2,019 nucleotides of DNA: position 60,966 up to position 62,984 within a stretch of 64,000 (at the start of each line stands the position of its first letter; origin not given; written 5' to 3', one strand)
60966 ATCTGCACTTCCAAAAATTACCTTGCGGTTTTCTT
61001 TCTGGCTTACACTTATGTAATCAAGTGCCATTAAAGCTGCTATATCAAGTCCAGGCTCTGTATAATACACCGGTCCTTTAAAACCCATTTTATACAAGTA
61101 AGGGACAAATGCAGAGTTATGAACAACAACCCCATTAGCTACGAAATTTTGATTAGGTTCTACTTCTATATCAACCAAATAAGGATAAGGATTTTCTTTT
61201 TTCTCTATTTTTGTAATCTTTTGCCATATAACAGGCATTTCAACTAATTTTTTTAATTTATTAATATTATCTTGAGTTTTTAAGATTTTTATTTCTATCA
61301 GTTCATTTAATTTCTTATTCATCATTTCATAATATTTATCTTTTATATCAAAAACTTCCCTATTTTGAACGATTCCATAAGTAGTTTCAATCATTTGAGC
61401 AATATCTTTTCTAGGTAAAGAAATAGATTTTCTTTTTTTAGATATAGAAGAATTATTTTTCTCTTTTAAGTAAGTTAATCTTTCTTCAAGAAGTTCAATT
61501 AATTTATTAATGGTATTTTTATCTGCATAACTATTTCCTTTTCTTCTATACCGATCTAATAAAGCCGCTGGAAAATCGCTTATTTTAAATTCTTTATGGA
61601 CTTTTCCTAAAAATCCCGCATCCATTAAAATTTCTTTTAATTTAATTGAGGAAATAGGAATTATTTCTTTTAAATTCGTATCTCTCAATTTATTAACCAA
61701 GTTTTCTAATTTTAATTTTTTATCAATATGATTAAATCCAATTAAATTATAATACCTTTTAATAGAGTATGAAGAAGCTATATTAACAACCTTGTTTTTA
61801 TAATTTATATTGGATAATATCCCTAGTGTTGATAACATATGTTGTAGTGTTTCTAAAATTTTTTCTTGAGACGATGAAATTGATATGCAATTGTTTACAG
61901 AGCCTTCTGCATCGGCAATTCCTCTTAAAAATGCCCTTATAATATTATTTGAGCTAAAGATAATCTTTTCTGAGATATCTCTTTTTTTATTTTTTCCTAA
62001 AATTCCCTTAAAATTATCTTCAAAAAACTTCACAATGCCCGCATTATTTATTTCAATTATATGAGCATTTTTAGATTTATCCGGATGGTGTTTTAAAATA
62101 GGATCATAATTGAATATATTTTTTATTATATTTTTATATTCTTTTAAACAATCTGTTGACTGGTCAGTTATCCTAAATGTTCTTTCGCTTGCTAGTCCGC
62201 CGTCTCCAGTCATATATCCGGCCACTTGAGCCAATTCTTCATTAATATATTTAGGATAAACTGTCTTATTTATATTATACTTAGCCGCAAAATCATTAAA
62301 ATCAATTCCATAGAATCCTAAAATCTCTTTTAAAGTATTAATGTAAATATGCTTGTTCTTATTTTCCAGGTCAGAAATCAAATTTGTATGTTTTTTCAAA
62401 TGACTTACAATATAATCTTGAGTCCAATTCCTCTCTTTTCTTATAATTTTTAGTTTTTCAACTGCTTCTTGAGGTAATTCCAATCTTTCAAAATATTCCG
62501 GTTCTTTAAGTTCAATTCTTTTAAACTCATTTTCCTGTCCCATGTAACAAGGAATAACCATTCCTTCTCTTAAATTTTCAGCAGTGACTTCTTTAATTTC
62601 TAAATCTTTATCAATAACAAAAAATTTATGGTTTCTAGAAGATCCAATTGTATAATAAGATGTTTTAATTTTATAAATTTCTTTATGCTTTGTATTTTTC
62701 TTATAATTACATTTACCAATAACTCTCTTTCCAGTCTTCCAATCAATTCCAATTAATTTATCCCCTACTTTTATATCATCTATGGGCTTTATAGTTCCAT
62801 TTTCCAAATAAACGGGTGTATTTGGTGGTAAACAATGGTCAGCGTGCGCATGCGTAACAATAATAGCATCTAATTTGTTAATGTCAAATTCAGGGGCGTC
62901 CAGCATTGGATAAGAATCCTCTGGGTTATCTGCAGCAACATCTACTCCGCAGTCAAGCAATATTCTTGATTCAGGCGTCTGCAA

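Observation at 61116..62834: Intein with a homing-endonuclease domain inserted immediately after the HxHxDH zinc-binding motif of aCPSF1/FttA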

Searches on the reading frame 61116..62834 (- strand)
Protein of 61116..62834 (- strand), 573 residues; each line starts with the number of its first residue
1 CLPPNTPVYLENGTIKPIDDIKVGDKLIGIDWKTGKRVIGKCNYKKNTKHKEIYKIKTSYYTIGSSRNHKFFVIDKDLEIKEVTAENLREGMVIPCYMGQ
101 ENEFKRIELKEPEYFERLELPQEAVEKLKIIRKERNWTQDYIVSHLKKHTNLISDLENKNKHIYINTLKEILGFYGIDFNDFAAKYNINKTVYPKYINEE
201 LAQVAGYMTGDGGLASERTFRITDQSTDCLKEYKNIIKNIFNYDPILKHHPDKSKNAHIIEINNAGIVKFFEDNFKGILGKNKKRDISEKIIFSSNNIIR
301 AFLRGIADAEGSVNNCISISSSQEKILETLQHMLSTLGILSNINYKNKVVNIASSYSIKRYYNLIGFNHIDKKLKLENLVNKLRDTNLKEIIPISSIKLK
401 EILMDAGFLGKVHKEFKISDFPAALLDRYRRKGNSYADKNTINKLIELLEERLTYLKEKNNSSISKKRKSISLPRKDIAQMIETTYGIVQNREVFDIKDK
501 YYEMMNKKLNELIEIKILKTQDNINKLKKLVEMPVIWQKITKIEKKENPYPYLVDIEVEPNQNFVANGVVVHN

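Call 4: search_protein_families(library=pfam, proteins=[window:61116-62834:-], max_evalue=0.1)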
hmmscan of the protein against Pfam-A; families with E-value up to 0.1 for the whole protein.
window:61116-62834:- (573 aa): 8 families
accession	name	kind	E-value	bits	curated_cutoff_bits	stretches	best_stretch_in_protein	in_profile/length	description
PF14890.11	Intein_splicing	-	6.6e-21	75.2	35.8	1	8-573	1-155/155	Intein splicing domain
PF14528.11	LAGLIDADG_3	-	7.2e-16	58.7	22.5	2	299-366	3-82/82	LAGLIDADG-like domain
PF12844.13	HTH_19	-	6.1e-08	32.9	30.2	1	126-187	2-63/64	Helix-turn-helix domain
PF01079.26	Hint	-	0.00044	20.3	29.7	1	1-96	13-116/213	Hint module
PF05204.19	Hom_end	-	0.0013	19.3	21.1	1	295-358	9-82/110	Homing endonuclease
PF01381.28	HTH_3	-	0.0076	16.7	23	1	128-181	1-54/55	Helix-turn-helix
PF05203.21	Hom_end_hint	-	0.012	16.1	32.1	1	4-39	4-38/228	Hom_end-associated Hint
PF14527.11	LAGLIDADG_WhiA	-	0.046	14.3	23.2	1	300-353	2-62/93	WhiA LAGLIDADG-like domain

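Call 5: search_protein_families(library=ncbifam, proteins=[window:61116-62834:-], max_evalue=0.1)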
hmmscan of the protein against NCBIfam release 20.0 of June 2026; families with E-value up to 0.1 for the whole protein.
window:61116-62834:- (573 aa): 8 families
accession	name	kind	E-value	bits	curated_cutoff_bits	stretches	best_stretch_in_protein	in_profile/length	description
NF038136.1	rSAM_Rv_intein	exception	9e-07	28.1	700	1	1-73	76-150/574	intein-containing Rv2578c family radical SAM protein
NF005852.0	PRK07773.1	equivalog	1.3e-05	23.8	780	1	524-573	779-826/886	replicative DNA helicase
TIGR01443.1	intein_Cterm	domain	1.8e-05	24.8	15.6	1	555-573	4-23/24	intein C-terminal splicing region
TIGR01445.1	intein_Nterm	domain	7.9e-05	23.6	24.5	1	1-73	1-83/83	intein N-terminal splicing region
NF007271.0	PRK09726.1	equivalog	0.00027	20.9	79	1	121-173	10-62/88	type II toxin-antitoxin system antitoxin HipB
TIGR00270.2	TIGR00270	equivalog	0.03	14.1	110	0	109-160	59-112/159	multiprotein bridging factor aMBF1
TIGR03070.1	couple_hipB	subfamily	0.08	12.9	71.65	0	128-177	7-56/58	type II toxin-antitoxin system Y4mF family antitoxin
NF010396.0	PRK13824.1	domain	0.08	11.8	390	0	460-532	161-233/404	replication protein C domain-containing protein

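Call 7: search_solved_structures(query=window:61116-62834:-, max_evalue=1, show_alignments=2)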
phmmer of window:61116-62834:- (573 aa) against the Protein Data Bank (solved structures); distinct sequences matched with E-value up to 1: 13.
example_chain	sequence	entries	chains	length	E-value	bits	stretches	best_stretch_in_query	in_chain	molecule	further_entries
6rpp_A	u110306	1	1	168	0.011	17.6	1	522-572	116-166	Cell division control protein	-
6rpq_A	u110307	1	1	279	0.018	16.9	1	529-573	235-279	Ubiquitin-like protein SMT3,1108aa long hypothetical cell division control protein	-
7cfv_A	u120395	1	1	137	0.02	16.8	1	538-573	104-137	Spl DnaX mini-intein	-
5o9j_A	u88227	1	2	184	0.042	15.7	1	489-573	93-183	Transcription initiation factor IIB,Transcription initiation factor IIB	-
6frh_A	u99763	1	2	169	0.24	13.2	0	526-572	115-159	Replicative DNA helicase,Replicative DNA helicase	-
6frg_A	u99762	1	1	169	0.24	13.2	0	526-572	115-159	Replicative DNA helicase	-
4yg1_A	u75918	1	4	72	0.24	13.2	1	115-172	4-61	Antitoxin HipB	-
2wiu_B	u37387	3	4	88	0.32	12.8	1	115-173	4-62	HTH-TYPE TRANSCRIPTIONAL REGULATOR HIPB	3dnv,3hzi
4yg4_A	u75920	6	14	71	0.36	12.7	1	115-172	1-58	Antitoxin HipB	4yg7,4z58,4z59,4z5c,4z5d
5k98_B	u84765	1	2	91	0.37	12.6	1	115-173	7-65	Antitoxin HipB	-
1mi8_A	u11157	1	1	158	0.37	12.6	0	526-572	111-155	DnaB intein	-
1dfa_A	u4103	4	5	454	0.42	12.4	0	1-346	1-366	PI-SCEI ENDONUCLEASE | ENDONUCLEASE PI-SCEI | PI-SCEI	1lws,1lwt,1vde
4z5h_A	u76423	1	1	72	0.51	12.2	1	115-172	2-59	Antitoxin HipB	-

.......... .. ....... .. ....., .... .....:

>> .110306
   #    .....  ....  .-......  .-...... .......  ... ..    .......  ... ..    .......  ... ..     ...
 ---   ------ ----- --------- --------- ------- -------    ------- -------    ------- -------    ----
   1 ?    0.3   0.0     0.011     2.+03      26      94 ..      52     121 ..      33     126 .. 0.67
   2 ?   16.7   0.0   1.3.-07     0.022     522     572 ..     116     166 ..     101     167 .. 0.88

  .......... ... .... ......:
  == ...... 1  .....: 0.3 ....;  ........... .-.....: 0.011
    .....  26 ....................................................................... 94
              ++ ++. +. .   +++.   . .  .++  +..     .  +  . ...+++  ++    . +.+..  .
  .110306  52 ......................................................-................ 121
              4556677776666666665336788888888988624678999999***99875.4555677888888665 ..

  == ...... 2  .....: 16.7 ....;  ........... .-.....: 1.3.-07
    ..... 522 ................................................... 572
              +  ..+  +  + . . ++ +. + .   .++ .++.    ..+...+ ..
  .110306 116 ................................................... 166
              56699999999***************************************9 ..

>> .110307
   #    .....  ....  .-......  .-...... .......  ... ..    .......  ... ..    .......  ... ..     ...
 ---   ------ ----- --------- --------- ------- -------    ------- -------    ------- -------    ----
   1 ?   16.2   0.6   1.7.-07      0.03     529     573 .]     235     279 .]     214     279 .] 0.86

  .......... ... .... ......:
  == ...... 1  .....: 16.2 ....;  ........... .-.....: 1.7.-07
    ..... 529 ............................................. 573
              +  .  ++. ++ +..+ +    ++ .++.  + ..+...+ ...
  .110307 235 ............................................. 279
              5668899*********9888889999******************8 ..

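Call 10: find_homologous_proteins(query=window:61116-62834:-, max_evalue=0.001)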
Query window:61116-62834:- (573 aa): 4 proteins with E <= 0.001 among 8000 candidates.
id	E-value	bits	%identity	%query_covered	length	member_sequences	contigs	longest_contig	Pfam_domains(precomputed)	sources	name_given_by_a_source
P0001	1.7e-193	662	99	52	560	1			PF12844.14,PF23023.2,PF17214.10,PF00753.34,PF14890.12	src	-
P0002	9.2e-64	234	51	41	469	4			PF07650.24,PF23023.2,PF17214.10,PF00753.34,PF14890.12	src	-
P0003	2.0e-5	42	29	28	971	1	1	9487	PF02867.21,PF00317.27,PF14528.12,PF14890.12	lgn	-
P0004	8.2e-4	36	26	35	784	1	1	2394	PF05970.21,PF01443.25,PF13604.13,PF13245.13,PF14528.12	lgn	-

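Call 12: find_encoding_contigs(protein=P0001, flank=10000)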
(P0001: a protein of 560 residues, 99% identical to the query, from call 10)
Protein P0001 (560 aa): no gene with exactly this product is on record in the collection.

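Call 13: find_encoding_contigs(protein=P0002, flank=10000)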
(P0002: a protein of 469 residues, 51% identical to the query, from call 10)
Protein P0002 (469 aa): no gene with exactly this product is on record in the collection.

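Call 14: find_related_loci(query=window:61116-62834:-, collection=genome_contigs, flank=6000)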
Query window:61116-62834:- (573 aa) in genome_contigs; peptide patterns used: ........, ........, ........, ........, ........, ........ (x = any residue, [..] = any of these).
119 stretches matched a pattern, but none encodes a relative of the query by tblastn (E <= 1e-3).

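Call 15: find_related_loci(query=window:61116-62834:-, collection=metagenome_contigs, flank=6000)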
Query window:61116-62834:- (573 aa) in metagenome_contigs; peptide patterns used: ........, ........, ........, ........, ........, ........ (x = any residue, [..] = any of these).
211 stretches matched a pattern; 1 encode a relative of the query (tblastn E <= 1e-3); 1 distinct loci.
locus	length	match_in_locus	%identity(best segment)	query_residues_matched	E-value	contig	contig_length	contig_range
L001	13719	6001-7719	78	1-573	0e+0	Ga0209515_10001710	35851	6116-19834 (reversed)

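Call 33: search_protein_representatives(protein=window:61116-62834:-)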
Query: 573 residues. Proteins with E-value up to 0.001 (for the whole library): 1196; up to 1e-10: 251; up to 1e-30: 12. The best 150 are listed.
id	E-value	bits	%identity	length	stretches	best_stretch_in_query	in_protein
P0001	5.3e-194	662.4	98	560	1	1-299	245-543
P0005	2.6e-112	392.7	42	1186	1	1-573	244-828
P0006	1.7e-102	360.3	45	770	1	1-463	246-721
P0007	1.5e-89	317.6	36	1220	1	1-573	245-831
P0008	1.6e-89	317.5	38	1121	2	191-573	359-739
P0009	3.7e-89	316.3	35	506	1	78-573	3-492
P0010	1.4e-35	139.5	32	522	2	12-411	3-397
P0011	2.9e-35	138.4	25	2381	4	183-573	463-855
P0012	5.7e-34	134.2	34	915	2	1-422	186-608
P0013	7.2e-34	133.8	34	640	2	1-408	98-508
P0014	1.7e-33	132.6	29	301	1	114-381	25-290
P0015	1.9e-31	125.8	34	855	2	1-408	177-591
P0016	3.4e-30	121.7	24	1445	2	191-573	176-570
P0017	6.5e-30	120.8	30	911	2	1-355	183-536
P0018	4.8e-29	117.9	38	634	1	341-573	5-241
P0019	3.7e-28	115.0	27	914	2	1-403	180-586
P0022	1.5e-27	113.0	28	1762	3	171-573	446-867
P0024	1.9e-27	112.6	28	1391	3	1-407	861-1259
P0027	4.1e-27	111.5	24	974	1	1-573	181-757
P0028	8.5e-27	110.5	25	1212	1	1-573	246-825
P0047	7.8e-23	97.4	33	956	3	194-410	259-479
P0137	3.5e-15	72.2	30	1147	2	1-403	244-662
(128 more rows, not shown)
